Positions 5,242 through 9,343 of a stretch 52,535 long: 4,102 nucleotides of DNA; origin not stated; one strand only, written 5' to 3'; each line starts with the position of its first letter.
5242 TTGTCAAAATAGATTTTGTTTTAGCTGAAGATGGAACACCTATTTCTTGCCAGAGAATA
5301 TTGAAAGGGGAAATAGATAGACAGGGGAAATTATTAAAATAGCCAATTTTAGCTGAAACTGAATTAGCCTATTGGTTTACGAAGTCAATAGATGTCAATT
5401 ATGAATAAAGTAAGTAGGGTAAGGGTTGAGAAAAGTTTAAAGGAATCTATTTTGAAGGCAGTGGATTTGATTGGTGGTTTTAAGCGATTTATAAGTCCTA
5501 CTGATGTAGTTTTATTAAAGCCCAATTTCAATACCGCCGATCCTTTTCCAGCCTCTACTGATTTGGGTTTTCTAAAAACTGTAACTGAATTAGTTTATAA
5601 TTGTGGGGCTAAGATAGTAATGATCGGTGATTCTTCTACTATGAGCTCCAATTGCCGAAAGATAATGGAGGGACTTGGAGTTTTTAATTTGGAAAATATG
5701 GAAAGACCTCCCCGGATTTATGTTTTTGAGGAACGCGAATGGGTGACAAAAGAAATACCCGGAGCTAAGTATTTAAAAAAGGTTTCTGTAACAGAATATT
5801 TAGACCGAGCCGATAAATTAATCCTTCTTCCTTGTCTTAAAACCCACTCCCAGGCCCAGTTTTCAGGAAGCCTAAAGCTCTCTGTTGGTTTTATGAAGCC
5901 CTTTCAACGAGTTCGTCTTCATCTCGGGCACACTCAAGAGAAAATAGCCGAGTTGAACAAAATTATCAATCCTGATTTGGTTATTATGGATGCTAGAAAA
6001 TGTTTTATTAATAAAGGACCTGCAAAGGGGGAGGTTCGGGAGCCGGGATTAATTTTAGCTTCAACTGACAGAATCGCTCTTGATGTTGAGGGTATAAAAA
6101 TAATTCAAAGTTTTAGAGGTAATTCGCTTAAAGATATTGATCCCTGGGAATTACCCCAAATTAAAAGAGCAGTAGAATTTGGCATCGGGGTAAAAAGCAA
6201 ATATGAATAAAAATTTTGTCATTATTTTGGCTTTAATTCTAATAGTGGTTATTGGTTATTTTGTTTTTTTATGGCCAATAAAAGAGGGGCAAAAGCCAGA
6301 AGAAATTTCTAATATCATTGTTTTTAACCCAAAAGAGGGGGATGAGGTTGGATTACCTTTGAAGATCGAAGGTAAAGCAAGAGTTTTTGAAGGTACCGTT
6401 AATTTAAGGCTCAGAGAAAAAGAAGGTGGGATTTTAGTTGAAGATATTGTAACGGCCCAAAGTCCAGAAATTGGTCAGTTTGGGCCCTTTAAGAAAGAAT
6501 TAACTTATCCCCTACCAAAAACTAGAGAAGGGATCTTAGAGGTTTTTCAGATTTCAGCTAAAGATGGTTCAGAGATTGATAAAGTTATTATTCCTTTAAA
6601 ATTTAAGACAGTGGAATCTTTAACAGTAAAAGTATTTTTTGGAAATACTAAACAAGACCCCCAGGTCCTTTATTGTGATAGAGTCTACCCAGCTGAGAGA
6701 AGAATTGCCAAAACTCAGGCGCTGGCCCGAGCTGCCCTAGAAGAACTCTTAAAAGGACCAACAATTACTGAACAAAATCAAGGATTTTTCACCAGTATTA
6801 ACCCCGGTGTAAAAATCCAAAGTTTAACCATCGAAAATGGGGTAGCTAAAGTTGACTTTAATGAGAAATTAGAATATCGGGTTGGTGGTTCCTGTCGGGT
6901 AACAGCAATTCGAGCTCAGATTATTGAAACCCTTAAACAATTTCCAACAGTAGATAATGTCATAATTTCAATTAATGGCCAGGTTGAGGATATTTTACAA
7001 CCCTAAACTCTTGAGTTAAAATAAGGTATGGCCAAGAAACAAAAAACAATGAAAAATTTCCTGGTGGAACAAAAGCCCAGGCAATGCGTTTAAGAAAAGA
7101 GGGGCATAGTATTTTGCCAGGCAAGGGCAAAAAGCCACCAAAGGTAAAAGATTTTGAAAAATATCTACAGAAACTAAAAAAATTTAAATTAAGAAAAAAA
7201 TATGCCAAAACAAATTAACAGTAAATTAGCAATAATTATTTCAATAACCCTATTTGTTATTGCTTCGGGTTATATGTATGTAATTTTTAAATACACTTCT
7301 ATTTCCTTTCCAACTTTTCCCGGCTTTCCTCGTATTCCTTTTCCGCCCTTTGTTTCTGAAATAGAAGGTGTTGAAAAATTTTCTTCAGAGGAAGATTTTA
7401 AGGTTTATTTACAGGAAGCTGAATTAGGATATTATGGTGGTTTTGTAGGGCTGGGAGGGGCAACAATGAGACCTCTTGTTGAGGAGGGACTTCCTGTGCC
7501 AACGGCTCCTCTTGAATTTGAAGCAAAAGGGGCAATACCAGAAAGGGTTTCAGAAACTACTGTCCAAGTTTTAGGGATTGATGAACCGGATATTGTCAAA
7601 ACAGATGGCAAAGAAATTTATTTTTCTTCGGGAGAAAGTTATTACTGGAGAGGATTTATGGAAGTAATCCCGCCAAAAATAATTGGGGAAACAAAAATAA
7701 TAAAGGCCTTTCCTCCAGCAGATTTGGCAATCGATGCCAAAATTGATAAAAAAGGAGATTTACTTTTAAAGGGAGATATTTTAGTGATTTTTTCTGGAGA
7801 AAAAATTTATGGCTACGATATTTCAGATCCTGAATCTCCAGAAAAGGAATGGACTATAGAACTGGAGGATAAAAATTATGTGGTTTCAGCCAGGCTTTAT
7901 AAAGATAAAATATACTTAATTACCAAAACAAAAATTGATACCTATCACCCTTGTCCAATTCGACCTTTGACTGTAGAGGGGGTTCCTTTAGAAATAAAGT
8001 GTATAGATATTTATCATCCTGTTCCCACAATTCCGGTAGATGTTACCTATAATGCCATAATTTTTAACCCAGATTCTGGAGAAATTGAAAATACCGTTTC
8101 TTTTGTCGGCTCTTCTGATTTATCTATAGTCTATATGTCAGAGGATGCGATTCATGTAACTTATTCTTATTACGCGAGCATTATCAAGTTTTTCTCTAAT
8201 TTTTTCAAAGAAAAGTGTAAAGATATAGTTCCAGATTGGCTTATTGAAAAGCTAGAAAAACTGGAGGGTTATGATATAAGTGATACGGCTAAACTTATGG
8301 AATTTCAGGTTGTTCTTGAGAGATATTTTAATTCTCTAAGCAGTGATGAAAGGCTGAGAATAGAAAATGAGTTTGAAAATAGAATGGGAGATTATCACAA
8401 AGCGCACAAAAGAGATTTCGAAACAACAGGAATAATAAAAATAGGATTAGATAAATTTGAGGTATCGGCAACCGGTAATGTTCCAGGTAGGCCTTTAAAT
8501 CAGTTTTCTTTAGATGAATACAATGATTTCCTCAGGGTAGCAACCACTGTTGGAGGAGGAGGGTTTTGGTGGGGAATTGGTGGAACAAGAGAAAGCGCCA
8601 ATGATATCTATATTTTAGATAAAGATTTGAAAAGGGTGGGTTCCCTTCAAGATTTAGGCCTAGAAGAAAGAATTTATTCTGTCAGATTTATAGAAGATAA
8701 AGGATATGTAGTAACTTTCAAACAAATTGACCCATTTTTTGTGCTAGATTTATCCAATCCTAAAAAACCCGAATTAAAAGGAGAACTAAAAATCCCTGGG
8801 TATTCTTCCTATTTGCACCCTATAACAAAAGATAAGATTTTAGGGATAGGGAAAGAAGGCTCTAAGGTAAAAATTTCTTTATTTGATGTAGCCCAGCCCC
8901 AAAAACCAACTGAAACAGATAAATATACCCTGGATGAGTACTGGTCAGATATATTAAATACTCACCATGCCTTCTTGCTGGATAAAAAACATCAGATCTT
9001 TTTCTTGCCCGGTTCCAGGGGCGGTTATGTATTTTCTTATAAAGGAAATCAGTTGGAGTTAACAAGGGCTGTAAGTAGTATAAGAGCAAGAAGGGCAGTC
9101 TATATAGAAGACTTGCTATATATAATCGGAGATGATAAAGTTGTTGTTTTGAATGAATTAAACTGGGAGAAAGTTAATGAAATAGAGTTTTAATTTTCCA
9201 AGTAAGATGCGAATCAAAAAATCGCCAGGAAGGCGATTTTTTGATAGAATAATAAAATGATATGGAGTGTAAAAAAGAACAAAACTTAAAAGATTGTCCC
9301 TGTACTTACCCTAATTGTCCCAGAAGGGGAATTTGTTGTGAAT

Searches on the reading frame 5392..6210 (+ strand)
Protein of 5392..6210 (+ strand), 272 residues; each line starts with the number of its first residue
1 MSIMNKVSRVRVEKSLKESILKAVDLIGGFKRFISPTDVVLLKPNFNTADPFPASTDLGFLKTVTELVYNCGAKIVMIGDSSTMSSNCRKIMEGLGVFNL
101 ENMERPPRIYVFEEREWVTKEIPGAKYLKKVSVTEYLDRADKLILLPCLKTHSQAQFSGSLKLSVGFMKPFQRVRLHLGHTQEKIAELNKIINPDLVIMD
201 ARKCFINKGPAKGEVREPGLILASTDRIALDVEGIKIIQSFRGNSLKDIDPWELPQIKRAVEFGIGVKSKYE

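Call 70: search_protein_families(library=pfam, proteins=[window:5392-6210:+], max_evalue=0.001)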
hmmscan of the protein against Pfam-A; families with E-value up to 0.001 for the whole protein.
window:5392-6210:+ (272 aa): 1 family
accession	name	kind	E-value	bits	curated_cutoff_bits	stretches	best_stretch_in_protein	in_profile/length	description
PF04015.17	DUF362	-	3.9e-40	138.5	24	1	40-234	1-198/200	Domain of unknown function (DUF362)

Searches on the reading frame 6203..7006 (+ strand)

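Call 70: search_protein_families(library=pfam, proteins=[window:6203-7006:+], max_evalue=0.001)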
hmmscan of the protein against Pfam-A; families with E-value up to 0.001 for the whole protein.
window:6203-7006:+ (267 aa): 2 families
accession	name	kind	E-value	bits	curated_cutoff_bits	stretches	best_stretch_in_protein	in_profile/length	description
PF10648.15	Gmad2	-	2.8e-23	82.5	25.7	1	38-123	2-86/86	Immunoglobulin-like domain of bacterial spore germination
PF10646.14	Germane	-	7.6e-21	75.3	23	1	145-260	3-114/117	Sporulation and spore germination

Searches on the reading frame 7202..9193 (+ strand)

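Call 71: search_protein_families(library=pfam, proteins=[window:7202-9193:+], max_evalue=0.001)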
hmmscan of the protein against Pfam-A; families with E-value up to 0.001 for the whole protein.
window:7202-9193:+ (663 aa): 1 family
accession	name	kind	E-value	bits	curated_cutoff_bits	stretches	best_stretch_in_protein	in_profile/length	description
PF09826.15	Beta_propel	-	7.8e-104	348.7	22.4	1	117-650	2-490/495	Beta propeller domain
